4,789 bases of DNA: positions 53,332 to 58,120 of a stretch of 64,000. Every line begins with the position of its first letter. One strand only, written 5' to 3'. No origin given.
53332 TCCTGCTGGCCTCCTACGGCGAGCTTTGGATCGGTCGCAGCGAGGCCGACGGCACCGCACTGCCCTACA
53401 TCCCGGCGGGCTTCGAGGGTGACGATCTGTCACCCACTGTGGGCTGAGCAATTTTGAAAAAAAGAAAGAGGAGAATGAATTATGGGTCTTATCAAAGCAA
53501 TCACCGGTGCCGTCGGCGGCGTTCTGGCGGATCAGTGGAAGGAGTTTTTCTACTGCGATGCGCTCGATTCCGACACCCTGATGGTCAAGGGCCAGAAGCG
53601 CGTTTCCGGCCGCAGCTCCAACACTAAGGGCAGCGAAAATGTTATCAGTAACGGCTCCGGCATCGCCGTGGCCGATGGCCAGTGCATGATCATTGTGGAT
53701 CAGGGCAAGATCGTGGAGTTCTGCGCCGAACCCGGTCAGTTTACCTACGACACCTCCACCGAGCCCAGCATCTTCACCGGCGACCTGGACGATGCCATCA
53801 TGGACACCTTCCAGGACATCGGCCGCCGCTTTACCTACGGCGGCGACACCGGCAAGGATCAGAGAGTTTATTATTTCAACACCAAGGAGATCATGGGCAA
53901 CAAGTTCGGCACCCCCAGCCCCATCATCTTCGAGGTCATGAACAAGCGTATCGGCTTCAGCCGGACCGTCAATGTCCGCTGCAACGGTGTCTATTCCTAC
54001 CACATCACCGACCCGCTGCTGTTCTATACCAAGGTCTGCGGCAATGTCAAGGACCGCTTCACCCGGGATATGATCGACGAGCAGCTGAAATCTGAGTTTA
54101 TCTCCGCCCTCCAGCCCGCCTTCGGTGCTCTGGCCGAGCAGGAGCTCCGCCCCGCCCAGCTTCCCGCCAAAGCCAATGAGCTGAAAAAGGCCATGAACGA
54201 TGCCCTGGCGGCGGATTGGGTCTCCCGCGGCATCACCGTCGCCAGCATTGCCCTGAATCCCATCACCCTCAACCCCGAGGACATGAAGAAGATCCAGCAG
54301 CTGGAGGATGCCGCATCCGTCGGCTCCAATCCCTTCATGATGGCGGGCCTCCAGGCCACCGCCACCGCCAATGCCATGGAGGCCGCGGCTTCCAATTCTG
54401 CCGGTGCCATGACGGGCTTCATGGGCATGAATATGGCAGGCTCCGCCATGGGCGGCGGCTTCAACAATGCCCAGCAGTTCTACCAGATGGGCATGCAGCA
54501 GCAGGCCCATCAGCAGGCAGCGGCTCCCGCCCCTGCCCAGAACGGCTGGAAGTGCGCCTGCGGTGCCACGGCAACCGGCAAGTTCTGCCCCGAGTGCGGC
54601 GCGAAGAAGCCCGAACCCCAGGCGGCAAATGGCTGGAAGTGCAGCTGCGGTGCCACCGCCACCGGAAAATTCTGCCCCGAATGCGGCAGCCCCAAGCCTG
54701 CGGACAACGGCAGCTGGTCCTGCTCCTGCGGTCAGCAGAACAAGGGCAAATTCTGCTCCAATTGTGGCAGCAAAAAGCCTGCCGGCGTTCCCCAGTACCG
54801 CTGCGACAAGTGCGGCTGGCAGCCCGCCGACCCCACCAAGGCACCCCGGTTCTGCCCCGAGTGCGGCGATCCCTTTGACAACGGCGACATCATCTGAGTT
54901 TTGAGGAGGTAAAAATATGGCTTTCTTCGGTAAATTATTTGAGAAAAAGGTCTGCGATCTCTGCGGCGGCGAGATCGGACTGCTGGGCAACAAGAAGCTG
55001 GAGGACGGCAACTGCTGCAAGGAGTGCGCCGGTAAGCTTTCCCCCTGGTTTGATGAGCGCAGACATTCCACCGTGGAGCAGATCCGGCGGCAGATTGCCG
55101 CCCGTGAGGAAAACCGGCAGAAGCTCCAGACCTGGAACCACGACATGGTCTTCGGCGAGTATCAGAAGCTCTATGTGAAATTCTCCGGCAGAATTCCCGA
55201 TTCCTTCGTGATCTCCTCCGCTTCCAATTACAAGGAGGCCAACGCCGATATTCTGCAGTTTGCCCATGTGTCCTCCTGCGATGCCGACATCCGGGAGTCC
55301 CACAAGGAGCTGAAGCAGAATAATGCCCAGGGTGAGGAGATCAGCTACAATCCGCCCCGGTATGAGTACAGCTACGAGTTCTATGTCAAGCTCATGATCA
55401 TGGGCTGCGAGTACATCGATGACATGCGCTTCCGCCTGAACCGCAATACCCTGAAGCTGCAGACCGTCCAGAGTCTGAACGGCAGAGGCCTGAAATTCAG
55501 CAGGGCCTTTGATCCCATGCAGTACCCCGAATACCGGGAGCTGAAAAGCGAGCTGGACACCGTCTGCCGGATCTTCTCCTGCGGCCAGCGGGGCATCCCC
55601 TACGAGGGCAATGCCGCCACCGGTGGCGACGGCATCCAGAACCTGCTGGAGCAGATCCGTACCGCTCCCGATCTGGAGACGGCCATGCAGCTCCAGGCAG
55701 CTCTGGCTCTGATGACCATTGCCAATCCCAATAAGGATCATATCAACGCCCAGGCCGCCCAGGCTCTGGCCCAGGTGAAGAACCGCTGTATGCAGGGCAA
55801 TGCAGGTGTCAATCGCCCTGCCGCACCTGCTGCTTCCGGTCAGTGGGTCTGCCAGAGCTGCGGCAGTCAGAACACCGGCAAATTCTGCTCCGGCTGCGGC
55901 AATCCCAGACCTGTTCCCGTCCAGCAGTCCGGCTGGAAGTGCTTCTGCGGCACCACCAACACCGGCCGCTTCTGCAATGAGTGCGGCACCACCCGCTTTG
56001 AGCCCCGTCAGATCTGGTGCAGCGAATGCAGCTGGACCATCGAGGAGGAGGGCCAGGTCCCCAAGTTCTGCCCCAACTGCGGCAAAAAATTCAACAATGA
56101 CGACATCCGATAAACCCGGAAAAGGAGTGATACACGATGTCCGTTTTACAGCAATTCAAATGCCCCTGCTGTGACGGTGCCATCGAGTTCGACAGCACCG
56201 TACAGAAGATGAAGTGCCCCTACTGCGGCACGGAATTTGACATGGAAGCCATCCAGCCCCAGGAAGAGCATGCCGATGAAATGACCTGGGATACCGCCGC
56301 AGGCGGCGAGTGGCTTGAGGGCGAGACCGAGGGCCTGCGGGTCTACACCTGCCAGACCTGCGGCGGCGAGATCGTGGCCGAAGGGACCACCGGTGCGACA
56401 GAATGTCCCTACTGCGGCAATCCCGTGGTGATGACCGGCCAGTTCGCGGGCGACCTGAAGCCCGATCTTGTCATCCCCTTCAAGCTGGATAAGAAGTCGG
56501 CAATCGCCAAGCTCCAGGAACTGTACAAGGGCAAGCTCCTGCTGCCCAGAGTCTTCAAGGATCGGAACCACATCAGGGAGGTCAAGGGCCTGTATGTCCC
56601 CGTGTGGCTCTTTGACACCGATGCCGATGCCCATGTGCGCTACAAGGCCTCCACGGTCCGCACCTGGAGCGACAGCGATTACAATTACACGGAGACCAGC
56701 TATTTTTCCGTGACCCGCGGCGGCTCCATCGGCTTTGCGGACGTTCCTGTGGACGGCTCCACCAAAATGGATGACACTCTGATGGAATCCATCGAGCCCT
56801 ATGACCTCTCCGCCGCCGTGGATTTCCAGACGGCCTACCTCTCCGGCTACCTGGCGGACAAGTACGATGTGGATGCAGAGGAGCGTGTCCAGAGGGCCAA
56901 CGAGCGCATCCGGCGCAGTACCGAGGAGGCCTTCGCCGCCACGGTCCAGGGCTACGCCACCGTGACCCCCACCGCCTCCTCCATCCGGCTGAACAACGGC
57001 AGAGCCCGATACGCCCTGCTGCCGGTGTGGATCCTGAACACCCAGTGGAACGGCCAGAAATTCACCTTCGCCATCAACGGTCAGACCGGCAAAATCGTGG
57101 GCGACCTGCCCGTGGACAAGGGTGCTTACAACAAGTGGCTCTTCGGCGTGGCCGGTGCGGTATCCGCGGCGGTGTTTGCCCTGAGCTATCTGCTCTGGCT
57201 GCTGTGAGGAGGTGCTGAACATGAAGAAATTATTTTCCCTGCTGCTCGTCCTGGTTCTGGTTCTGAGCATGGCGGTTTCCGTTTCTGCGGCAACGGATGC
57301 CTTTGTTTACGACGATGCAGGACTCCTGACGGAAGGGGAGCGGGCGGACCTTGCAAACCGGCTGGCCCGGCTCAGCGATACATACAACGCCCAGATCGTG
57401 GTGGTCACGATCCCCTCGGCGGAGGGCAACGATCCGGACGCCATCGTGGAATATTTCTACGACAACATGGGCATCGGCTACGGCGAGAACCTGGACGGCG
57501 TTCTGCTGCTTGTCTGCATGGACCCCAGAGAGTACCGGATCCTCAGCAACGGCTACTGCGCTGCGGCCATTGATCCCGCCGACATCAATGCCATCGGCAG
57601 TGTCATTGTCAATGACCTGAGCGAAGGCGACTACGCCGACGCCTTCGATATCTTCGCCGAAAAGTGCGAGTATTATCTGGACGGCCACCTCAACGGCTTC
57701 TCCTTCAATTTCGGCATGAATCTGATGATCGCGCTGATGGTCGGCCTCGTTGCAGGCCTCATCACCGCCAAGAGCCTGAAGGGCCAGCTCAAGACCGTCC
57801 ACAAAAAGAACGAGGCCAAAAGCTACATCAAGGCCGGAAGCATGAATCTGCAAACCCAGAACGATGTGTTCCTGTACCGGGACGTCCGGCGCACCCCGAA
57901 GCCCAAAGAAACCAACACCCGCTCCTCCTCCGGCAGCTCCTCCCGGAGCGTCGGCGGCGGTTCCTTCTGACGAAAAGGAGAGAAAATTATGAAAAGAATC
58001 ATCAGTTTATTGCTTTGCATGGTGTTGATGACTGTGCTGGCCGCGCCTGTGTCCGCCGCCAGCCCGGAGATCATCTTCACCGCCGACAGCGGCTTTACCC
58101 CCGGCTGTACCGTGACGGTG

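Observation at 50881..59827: Near-gapless nine-gene operon combining pseudo-receivers, a Cys-rich protein, a duplicated lipoprotein, an SPFH/zinc-ribbon/TPM module and an SLH surface giant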

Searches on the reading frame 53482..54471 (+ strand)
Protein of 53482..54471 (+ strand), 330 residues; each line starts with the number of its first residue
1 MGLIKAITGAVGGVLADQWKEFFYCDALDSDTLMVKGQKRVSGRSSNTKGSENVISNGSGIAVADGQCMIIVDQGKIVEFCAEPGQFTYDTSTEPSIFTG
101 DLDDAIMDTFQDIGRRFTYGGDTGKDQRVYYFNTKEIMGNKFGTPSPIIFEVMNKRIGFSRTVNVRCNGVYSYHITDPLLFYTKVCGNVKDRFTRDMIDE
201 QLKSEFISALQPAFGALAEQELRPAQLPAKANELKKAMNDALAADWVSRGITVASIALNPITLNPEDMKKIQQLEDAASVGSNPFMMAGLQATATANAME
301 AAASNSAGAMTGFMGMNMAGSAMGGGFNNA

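Call 65: find_related_loci(query=A5, collection=metagenome_contigs, flank=10000)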
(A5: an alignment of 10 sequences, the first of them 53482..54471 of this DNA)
Query A5 (330 aa) in metagenome_contigs; peptide patterns used: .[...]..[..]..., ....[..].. (x = any residue, [..] = any of these).
600 stretches matched a pattern (row limit reached: there are more); 595 encode a relative of the query (tblastn E <= 1e-3); the best 80 are kept; 80 distinct loci.
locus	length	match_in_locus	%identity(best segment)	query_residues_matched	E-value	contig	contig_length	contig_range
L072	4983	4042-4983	77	1-313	1e-171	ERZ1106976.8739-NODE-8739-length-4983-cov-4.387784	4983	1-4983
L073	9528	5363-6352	74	1-330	2e-165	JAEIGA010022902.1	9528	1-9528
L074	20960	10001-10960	73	1-319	6e-158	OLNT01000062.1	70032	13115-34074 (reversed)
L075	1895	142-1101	72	1-319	3e-169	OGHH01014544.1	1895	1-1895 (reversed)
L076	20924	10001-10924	72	1-307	4e-154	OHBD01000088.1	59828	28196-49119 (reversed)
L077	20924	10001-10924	72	1-307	1e-153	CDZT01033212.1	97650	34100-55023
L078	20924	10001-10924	73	1-307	1e-152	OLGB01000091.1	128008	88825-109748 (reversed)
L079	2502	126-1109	67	1-328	1e-151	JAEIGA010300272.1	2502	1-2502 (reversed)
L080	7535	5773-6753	66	1-328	3e-142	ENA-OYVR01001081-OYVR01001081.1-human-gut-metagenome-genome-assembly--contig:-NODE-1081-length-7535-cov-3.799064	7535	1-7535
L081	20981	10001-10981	65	1-328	7e-141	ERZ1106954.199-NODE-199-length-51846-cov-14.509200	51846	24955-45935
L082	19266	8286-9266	66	1-328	5e-141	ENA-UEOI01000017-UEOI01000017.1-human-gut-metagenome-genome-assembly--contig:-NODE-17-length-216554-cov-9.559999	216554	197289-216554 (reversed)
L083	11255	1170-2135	67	1-322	6e-141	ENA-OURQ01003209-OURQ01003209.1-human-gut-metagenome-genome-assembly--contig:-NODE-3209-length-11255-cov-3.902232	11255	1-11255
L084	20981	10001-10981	66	1-328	3e-141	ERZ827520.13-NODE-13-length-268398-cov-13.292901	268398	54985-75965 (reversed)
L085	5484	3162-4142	66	1-328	7e-142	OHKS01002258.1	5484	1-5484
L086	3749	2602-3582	66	1-328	2e-145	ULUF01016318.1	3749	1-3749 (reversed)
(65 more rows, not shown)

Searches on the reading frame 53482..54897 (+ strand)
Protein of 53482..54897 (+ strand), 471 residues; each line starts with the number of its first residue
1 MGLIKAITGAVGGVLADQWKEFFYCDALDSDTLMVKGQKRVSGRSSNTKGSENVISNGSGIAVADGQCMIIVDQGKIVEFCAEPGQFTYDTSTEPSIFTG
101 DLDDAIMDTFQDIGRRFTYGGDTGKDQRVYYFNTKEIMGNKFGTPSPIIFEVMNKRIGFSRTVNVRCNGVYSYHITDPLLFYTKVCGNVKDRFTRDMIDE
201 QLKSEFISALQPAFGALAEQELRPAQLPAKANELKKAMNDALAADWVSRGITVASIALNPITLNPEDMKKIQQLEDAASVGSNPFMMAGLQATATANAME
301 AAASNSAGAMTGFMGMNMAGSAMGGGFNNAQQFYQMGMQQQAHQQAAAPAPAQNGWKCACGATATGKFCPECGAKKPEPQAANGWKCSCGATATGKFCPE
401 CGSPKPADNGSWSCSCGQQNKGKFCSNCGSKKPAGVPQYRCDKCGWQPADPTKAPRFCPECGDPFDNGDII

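Call 3: search_protein_families(library=pfam, proteins=[window:53482-54897:+], max_evalue=0.1)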
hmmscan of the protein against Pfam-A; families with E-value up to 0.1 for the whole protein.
window:53482-54897:+ (471 aa): 5 families
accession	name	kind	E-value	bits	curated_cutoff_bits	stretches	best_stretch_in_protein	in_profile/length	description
PF13421.11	Band_7_1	-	9.4e-19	68.3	24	1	52-271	8-203/211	SPFH domain-Band 7 family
PF01145.31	Band_7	-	1.6e-06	28.7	23.6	1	155-277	50-161/176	SPFH domain / Band 7 family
PF12773.13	DZR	-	0.0026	18.3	27.3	0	414-462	4-45/45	Double zinc ribbon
PF13248.11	Zn_ribbon_3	-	0.0029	17.4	27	1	439-464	3-25/26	zinc-ribbon domain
PF14803.11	Zn_ribbon_Nudix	-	0.0075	16.6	25.6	0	396-404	1-9/34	Nudix N-terminal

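Call 34: search_protein_families(library=ncbifam, proteins=[window:53482-54894:+], max_evalue=0.01)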
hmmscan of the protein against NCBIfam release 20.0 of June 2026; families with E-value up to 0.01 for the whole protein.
window:53482-54894:+ (471 aa): 0 families

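Call 35: search_protein_families(library=padloc, proteins=[window:53482-54894:+], max_evalue=0.01)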
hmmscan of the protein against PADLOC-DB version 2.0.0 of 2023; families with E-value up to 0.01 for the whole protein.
window:53482-54894:+ (471 aa): 0 families

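Call 77: search_solved_structures(query=window:53482-54894:+, max_evalue=0.01)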
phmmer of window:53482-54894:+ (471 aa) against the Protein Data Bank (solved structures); distinct sequences matched with E-value up to 0.01: 0.

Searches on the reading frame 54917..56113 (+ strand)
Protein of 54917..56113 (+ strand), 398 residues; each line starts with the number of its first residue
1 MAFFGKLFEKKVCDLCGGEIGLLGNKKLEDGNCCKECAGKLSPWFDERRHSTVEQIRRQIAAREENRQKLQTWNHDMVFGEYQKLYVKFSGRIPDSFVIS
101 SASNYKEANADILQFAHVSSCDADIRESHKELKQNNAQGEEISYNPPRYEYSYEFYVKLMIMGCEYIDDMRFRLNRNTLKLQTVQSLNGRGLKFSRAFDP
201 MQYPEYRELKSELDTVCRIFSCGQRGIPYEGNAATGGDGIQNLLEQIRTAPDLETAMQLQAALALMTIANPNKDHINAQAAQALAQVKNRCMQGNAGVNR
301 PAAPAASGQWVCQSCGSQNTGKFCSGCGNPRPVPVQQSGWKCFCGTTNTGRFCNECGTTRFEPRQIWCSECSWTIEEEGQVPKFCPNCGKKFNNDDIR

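Call 3: search_protein_families(library=pfam, proteins=[window:54917-56113:+], max_evalue=0.1)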
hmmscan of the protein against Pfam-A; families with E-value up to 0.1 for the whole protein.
window:54917-56113:+ (398 aa): 5 families
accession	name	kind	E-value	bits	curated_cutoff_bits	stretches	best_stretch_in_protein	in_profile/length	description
PF14471.11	DUF4428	-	2.1e-14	53.5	27.8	1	13-58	2-50/51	Domain of unknown function (DUF4428)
PF12773.13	DZR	-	0.0024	18.5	27.3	1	306-332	9-35/45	Double zinc ribbon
PF14369.11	Zn_ribbon_19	-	0.0075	16.8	30.8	1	365-392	2-31/35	zinc-ribbon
PF12172.15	zf-ChsH2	-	0.022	15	23.2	1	353-371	14-31/37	ChsH2, rubredoxin-like zinc ribbon domain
PF11781.13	Zn_ribbon_RRN7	-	0.093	12.8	27.1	1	306-318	18-30/32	Zinc-finger of RNA-polymerase I-specific TFIIB, Rrn7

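Call 34: search_protein_families(library=ncbifam, proteins=[window:54917-56110:+], max_evalue=0.01)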
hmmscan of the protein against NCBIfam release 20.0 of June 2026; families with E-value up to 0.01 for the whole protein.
window:54917-56110:+ (398 aa): 0 families

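Call 35: search_protein_families(library=padloc, proteins=[window:54917-56110:+], max_evalue=0.01)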
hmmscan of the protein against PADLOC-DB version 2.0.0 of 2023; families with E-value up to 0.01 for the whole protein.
window:54917-56110:+ (398 aa): 0 families

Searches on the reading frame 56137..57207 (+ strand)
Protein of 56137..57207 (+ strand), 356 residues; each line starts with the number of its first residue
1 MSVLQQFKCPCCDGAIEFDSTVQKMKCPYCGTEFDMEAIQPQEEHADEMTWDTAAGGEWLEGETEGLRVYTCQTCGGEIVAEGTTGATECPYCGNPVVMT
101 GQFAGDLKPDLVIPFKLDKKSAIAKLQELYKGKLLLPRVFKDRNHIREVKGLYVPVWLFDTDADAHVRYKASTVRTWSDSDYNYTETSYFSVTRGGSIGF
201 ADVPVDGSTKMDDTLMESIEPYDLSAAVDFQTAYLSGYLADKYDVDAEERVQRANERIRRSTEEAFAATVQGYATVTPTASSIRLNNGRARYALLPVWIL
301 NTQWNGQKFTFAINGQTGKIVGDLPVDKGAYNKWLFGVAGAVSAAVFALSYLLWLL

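Call 3: search_protein_families(library=pfam, proteins=[window:56137-57207:+], max_evalue=0.1)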
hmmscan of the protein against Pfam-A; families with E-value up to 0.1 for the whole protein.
window:56137-57207:+ (356 aa): 9 families
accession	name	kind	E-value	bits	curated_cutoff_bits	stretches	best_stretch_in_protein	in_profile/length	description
PF07191.17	Zn_ribbon_6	-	0.0023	18.3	25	0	8-41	2-33/67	Double zinc ribbon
PF01155.25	HypA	-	0.0043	17.5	28.9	0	53-97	55-96/112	Hydrogenase/urease nickel incorporation, metallochaperone, hypA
PF12773.13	DZR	-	0.0091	16.6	27.3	1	71-103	14-40/45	Double zinc ribbon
PF05605.18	zf-Di19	-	0.016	15.8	27.5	0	24-45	2-25/54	Drought induced 19 protein (Di19), zinc-binding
PF24460.1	DUF7575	-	0.045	13.6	28.5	0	25-36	4-15/28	Domain of unknown function (DUF7575)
PF23454.1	Zn_ribbon_Brz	-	0.051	14.6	27.9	0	22-37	3-18/58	Transcriptional regulator Brz zinc beta ribbon domain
PF24440.1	DUF7559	-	0.071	13.8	27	1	19-40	30-51/52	Family of unknown function (DUF7559)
PF08271.17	Zn_Ribbon_TF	-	0.074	13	29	1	7-43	1-38/43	TFIIB zinc-binding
PF10276.14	zf-CHCC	-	0.094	13.2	27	0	23-34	26-37/37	Zinc-finger domain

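Call 34: search_protein_families(library=ncbifam, proteins=[window:56137-57204:+], max_evalue=0.01)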
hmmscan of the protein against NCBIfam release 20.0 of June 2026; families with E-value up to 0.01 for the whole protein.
window:56137-57204:+ (356 aa): 6 families
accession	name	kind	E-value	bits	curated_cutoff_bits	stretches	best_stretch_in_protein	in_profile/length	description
NF001607.0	PRK00398.1-4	equivalog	4e-06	26.4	89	0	69-97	9-38/53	DNA-directed RNA polymerase subunit P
NF001608.0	PRK00398.1-6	equivalog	7.1e-06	25.8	84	1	6-31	3-28/46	DNA-directed RNA polymerase subunit P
NF001606.0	PRK00398.1-3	equivalog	6.9e-05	22.6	72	0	6-31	2-26/44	DNA-directed RNA polymerase subunit P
NF011481.0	PRK14890.1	equivalog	7.4e-05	22.7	61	1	67-98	7-38/61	putative Zn-ribbon RNA-binding protein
NF047912.1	ECs_2282_CxxC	subfamily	0.0045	16.9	37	1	6-52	2-56/60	ECs_2282 family putative zinc-binding protein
NF003058.0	PRK03976.1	equivalog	0.0047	16.9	87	0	65-95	32-62/91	50S ribosomal protein L37ae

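Call 35: search_protein_families(library=padloc, proteins=[window:56137-57204:+], max_evalue=0.01)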
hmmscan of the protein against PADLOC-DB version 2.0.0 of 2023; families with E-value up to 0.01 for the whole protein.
window:56137-57204:+ (356 aa): 1 family
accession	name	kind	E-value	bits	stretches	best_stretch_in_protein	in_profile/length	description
PDLC04447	PDC-M14A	-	0.0034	15.7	0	4-33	119-150/152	-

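Call 79: search_solved_structures(query=window:56137-57204:+, max_evalue=0.1)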
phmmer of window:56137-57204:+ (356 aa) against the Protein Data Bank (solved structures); distinct sequences matched with E-value up to 0.1: 2.
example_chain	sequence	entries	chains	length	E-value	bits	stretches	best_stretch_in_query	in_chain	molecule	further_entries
4qiw_P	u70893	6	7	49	0.018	17.4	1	69-98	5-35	DNA-directed RNA polymerase subunit P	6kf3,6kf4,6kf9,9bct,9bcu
5k2m_E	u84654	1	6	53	0.045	16.1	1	8-42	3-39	Probable lysine biosynthesis protein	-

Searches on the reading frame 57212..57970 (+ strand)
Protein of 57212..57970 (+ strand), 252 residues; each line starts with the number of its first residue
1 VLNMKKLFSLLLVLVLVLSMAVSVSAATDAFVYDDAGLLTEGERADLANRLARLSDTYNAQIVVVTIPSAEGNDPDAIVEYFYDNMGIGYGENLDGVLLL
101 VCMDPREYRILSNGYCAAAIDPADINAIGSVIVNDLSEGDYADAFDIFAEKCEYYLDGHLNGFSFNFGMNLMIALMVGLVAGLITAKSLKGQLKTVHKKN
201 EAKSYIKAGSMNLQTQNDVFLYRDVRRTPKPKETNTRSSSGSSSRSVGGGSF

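Call 3: search_protein_families(library=pfam, proteins=[window:57212-57970:+], max_evalue=0.1)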
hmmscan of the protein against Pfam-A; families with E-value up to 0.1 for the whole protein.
window:57212-57970:+ (252 aa): 1 family
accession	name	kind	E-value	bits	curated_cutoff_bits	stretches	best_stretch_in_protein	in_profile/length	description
PF04536.20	TPM_phosphatase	-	1.1e-25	90.4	22.1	1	32-153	1-123/125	TPM domain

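Call 34: search_protein_families(library=ncbifam, proteins=[window:57212-57967:+], max_evalue=0.01)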
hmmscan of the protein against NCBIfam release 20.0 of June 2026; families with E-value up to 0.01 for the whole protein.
window:57212-57967:+ (252 aa): 0 families

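Call 35: search_protein_families(library=padloc, proteins=[window:57212-57967:+], max_evalue=0.01)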
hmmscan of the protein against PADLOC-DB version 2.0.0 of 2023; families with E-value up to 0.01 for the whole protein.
window:57212-57967:+ (252 aa): 0 families

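Call 78: search_solved_structures(query=window:57212-57967:+, max_evalue=0.01)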
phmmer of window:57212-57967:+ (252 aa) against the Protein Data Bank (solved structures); distinct sequences matched with E-value up to 0.01: 3.
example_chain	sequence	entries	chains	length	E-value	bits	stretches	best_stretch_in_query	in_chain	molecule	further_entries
5anp_A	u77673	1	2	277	1e-10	44.9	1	29-118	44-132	BA41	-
7tbr_A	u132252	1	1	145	2.3e-09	40.4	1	21-142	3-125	TPM_phosphatase domain-containing protein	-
2kw7_A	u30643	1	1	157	2.5e-06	30.5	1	28-160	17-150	Conserved domain protein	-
